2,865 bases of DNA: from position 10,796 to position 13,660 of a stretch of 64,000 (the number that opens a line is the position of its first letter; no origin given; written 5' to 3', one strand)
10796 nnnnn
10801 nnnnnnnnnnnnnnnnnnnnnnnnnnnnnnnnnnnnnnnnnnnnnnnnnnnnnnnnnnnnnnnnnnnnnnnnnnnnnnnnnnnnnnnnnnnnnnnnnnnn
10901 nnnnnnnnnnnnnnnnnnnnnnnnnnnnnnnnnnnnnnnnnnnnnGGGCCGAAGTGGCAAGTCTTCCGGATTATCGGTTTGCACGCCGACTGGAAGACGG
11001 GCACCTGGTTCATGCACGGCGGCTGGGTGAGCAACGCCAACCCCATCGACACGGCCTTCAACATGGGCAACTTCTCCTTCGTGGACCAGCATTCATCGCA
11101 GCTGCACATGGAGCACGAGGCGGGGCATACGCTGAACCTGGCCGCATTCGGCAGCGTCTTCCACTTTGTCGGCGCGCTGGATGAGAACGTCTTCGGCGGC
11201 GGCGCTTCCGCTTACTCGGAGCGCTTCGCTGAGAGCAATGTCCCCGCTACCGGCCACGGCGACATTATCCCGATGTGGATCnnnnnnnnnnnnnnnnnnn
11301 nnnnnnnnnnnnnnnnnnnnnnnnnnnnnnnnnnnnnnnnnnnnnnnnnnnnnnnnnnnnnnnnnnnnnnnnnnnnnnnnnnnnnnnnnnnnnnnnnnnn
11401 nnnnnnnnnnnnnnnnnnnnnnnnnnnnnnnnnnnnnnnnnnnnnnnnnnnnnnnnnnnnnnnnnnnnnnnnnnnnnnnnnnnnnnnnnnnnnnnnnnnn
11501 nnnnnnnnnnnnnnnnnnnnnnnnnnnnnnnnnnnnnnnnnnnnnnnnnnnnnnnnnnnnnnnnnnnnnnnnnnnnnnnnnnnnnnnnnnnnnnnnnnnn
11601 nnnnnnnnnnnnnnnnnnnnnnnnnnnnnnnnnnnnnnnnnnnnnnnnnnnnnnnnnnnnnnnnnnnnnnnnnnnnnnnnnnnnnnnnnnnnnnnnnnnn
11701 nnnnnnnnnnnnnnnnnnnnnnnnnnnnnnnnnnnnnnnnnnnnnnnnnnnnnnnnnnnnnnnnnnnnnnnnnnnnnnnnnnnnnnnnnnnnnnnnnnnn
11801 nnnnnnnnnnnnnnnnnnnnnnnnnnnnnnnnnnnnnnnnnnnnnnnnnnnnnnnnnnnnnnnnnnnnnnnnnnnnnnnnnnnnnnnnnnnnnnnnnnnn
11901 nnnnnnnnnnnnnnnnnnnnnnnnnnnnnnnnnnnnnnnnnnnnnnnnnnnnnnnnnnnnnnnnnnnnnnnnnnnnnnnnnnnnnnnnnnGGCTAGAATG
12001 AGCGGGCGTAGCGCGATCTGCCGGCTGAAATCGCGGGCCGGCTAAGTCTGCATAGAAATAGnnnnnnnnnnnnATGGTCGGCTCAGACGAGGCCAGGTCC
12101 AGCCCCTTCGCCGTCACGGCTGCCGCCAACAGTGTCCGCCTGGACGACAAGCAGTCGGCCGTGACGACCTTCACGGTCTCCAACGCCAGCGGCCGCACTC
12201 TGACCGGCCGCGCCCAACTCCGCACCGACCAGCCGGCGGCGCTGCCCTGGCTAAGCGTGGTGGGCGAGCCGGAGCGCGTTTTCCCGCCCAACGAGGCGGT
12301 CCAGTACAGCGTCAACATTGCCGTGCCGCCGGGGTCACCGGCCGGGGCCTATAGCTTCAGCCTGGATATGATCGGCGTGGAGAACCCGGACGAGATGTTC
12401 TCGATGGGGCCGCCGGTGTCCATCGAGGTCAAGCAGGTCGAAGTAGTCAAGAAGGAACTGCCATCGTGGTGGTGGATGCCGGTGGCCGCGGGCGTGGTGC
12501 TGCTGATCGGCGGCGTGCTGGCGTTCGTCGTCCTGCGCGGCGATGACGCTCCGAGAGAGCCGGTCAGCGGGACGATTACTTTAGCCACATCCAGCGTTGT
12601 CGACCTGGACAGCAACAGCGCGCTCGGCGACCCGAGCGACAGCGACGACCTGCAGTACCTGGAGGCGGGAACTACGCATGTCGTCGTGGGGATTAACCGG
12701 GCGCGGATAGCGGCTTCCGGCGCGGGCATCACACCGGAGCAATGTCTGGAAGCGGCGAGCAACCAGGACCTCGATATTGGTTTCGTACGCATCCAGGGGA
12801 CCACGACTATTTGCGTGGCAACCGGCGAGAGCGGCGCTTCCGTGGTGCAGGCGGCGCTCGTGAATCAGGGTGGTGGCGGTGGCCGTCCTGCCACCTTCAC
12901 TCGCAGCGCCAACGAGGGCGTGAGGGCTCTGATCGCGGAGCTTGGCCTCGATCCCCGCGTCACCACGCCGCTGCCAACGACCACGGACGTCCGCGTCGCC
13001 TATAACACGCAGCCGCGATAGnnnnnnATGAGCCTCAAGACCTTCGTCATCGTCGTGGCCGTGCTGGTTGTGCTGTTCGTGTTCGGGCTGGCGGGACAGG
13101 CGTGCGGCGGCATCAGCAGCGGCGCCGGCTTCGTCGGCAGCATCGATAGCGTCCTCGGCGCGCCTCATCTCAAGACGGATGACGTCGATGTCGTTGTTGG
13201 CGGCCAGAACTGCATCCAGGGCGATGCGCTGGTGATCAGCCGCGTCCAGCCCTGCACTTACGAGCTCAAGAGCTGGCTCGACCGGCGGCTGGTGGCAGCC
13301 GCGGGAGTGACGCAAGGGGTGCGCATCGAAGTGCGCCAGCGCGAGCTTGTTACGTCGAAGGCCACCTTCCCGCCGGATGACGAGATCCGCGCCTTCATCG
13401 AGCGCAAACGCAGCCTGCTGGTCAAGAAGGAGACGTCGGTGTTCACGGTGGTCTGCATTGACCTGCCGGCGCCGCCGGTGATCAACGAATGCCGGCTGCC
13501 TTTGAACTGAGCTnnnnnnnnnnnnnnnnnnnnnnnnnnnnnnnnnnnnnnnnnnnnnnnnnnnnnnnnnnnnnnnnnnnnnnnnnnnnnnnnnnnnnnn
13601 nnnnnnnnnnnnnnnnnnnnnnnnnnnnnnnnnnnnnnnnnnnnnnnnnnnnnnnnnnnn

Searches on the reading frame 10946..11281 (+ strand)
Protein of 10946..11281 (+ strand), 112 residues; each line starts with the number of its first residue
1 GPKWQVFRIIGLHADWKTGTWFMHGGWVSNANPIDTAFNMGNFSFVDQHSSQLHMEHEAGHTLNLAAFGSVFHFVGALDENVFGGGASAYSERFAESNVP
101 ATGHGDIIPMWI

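Call 70: search_protein_representatives(protein=window:10946-11281:+)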
Query: 112 residues. Proteins with E-value up to 0.001 (for the whole library): 220; up to 1e-10: 116; up to 1e-30: 15. The best 150 are listed.
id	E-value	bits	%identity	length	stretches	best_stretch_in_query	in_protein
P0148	5.6e-46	172.2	72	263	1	5-112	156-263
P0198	4.4e-40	153.1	64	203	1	6-111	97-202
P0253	2.7e-39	150.6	65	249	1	7-111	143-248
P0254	2.8e-38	147.3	64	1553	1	5-112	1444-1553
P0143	1.2e-36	142.0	55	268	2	4-104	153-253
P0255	1.8e-35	138.3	59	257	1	6-112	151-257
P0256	5.4e-35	136.7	63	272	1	7-111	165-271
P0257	3.3e-33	130.9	61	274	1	5-111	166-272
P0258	5.1e-33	130.3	59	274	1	6-111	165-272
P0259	6.1e-33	130.1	63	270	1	8-111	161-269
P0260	6.9e-33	129.9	67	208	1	11-111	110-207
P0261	1.6e-32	128.7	66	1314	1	7-112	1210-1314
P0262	5.0e-32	127.1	60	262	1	7-111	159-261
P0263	8.2e-32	126.4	58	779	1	5-112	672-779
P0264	8.2e-31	123.2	55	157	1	7-112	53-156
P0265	3.1e-30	121.3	57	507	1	12-112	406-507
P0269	8.0e-29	116.8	60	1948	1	5-99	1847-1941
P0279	7.4e-26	107.2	58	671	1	8-111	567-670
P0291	1.0e-21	93.8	59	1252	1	6-111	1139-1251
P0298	3.1e-20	89.0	52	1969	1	7-101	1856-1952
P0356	3.2e-11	59.9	43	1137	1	3-101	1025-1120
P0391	7.6e-09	52.3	40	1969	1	11-99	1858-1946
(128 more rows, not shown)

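Call 72: search_protein_families(library=pfam, proteins=[P0254, P0261, P0263, P0269, P0291, P0356, P0279, P0265], max_evalue=0.00001)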
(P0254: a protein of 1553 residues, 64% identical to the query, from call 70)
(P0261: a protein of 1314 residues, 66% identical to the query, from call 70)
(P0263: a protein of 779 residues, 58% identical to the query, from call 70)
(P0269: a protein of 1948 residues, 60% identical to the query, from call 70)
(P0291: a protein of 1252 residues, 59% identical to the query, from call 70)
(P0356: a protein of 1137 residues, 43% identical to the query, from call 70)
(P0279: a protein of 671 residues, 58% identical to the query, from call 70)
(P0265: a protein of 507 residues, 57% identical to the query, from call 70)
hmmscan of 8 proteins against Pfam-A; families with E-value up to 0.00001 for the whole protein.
P0254 (1553 aa): 3 families
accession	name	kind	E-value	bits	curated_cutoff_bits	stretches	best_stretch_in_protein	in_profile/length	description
PF12256.14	TcdB_toxin_midN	-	1.8e-32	112.5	24.8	1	153-300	17-174/181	Insecticide toxin TcdB middle/N-terminal region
PF05593.20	RHS_repeat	-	2.7e-31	107.7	22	1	565-600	1-35/38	RHS Repeat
PF13517.12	FG-GAP_3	-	8.5e-17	61.9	26.9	2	11-75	1-60/61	FG-GAP-like repeat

P0261 (1314 aa): 2 families
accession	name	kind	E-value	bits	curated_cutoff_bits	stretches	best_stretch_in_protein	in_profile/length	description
PF05593.20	RHS_repeat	-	1.1e-22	80.4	22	0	548-580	4-34/38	RHS Repeat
PF12256.14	TcdB_toxin_midN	-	3.5e-11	43.2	24.8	1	3-68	93-158/181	Insecticide toxin TcdB middle/N-terminal region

P0263 (779 aa): 1 family
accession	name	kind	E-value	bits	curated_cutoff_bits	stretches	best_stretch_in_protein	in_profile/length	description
PF05593.20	RHS_repeat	-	2.3e-15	56.9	22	0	98-122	3-28/38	RHS Repeat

P0269 (1948 aa): 4 families
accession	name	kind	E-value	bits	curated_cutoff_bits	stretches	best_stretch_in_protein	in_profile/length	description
PF03534.18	SpvB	-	1.8e-25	90.2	22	2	33-102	4-71/287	Salmonella virulence plasmid 65kDa B protein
PF12256.14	TcdB_toxin_midN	-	4.4e-23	82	24.8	1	567-709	21-168/181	Insecticide toxin TcdB middle/N-terminal region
PF05593.20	RHS_repeat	-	1.5e-16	60.7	22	0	1505-1534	2-31/38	RHS Repeat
PF13517.12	FG-GAP_3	-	1.9e-12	48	26.9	0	530-586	1-57/61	FG-GAP-like repeat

P0291 (1252 aa): 1 family
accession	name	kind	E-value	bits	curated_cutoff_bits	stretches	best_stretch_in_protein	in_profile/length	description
PF05593.20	RHS_repeat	-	3e-22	78.9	22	0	511-542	1-31/38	RHS Repeat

P0356 (1137 aa): 1 family
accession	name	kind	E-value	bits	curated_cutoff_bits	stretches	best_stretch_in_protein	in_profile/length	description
PF05593.20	RHS_repeat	-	3.8e-30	104.1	22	0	691-724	2-33/38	RHS Repeat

P0279 (671 aa): 1 family
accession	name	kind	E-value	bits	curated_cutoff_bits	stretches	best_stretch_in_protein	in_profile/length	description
PF05593.20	RHS_repeat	-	2.7e-06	28.1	22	0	79-118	1-37/38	RHS Repeat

P0265 (507 aa): 0 families

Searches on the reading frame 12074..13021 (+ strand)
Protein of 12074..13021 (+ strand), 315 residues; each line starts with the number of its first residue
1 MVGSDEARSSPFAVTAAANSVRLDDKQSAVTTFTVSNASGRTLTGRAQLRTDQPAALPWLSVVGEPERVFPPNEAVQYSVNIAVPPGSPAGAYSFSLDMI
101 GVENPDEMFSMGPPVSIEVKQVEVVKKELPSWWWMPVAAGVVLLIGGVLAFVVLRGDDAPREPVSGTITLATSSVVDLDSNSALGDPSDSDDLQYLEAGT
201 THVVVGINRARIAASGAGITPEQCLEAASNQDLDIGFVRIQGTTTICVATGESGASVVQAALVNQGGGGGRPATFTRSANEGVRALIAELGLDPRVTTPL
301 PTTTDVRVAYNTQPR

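Call 4: search_protein_families(library=pfam, proteins=[window:12074-13021:+], max_evalue=1)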
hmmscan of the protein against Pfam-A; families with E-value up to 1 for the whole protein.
window:12074-13021:+ (315 aa): 2 families
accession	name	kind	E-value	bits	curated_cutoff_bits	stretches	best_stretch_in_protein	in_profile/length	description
PF19723.4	DUF6216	-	0.0014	18.4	27.3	1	119-262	110-225/270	Family of unknown function (DUF6216)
PF09534.15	Trp_oprn_chp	-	0.0031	17.8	29.6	1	123-158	109-144/180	Tryptophan-associated transmembrane protein (Trp_oprn_chp)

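Call 7: search_protein_families(library=ncbifam, proteins=[window:12074-13021:+], max_evalue=1)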
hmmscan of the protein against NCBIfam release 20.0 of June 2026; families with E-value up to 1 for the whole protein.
window:12074-13021:+ (315 aa): 0 families

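Call 31: search_protein_families(library=phrogs, proteins=[window:12074-13021:+], max_evalue=1)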
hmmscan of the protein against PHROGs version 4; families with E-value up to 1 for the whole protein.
window:12074-13021:+ (315 aa): 1 family
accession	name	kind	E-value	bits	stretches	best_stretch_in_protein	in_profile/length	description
phrog_1804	-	lysis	0.12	13.2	1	117-155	89-128/136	Rz-like spanin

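Call 40: search_protein_families(library=padloc, proteins=[window:12074-13021:+], max_evalue=1)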
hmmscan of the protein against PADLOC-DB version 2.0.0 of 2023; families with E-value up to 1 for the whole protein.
window:12074-13021:+ (315 aa): 0 families

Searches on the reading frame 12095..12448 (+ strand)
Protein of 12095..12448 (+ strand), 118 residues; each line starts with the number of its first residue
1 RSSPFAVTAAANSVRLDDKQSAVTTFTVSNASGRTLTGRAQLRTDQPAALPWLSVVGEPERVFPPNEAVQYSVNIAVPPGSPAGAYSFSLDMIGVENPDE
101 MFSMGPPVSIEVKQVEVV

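Call 67: search_solved_structures(query=A4, max_evalue=1)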
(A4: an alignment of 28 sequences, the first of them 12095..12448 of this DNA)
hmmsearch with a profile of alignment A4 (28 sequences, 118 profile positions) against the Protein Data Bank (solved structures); distinct sequences matched with E-value up to 1: 15.
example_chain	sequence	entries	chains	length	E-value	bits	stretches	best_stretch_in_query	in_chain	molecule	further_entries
1eut_A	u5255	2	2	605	0.037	17.2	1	14-103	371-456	SIALIDASE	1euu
1wcq_A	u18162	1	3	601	0.038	17.2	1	14-103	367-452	SIALIDASE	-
2bzd_A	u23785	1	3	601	0.038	17.2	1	14-103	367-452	BACTERIAL SIALIDASE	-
1w8n_A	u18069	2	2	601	0.038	17.2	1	14-103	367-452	BACTERIAL SIALIDASE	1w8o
2ber_A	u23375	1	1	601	0.038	17.2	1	14-103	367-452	BACTERIAL SIALIDASE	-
5m2o_A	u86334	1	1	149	0.042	17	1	54-90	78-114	Putative cellulosomal scaffoldin protein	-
5aoz_A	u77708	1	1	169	0.056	16.6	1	54-90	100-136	PUTATIVE CELLULOSOMAL SCAFFOLDIN PROTEIN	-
8ond_A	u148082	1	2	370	0.21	14.8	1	9-60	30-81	bd2133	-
4b5q_A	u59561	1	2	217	0.49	13.6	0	44-91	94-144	GLYCOSIDE HYDROLASE FAMILY 61 PROTEIN D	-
1ncj_A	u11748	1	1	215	0.56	13.4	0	76-99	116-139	PROTEIN (N-CADHERIN)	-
4nuq_A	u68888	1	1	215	0.58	13.3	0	76-99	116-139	Cadherin-2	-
2qvi_A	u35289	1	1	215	0.58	13.3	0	76-99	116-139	Cadherin-2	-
4nup_A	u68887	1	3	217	0.6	13.3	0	76-99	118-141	N-CADHERIN EC1-2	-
4num_A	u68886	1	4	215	0.66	13.2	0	76-99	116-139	Cadherin-2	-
8k2j_A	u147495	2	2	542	0.74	13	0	57-98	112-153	Oligosaccharide/Monosaccharide-releasing beta-N-acetylgalactosaminidase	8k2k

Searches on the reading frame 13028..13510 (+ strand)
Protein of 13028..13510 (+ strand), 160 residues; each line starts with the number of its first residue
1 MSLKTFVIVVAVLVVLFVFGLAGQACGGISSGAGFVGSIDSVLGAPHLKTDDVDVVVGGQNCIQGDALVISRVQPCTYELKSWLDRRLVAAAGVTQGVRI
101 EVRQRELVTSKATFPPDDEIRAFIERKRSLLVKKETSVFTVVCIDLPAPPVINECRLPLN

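Call 4: search_protein_families(library=pfam, proteins=[window:13028-13510:+], max_evalue=1)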
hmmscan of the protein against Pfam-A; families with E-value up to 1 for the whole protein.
window:13028-13510:+ (160 aa): 0 families

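Call 7: search_protein_families(library=ncbifam, proteins=[window:13028-13510:+], max_evalue=1)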
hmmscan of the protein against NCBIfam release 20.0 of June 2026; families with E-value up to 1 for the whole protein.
window:13028-13510:+ (160 aa): 1 family
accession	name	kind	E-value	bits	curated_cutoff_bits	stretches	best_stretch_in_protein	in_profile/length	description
NF051879.1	TDE1658_narrow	equivalog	0.13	11.2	340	1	66-143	126-195/342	MOSP complex formation periplasmic protein, TDE1658 family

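Call 31: search_protein_families(library=phrogs, proteins=[window:13028-13510:+], max_evalue=1)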
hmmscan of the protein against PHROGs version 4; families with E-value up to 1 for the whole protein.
window:13028-13510:+ (160 aa): 0 families

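Call 40: search_protein_families(library=padloc, proteins=[window:13028-13510:+], max_evalue=1)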
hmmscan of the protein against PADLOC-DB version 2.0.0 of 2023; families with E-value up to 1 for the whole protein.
window:13028-13510:+ (160 aa): 0 families

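Call 58: search_solved_structures(query=A3, max_evalue=1)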
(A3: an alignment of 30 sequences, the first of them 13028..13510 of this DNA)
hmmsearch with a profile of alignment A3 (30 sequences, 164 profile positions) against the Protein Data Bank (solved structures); distinct sequences matched with E-value up to 1: 2.
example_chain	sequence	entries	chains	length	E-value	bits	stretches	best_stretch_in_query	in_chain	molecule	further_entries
2ofg_X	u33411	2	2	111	0.25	14.6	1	83-130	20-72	Zinc-transporting ATPase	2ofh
9vy3_A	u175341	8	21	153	0.59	13.4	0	92-146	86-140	Propeptide, PepSY amd peptidase M4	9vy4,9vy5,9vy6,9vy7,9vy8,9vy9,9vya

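Call 95: search_dna_similar(query=window:13028-13510:+, collection=phages, mode=protein, max_evalue=0.001, max_rows=10)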
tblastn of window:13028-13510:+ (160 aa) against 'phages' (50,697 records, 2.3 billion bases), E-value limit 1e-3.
No match.
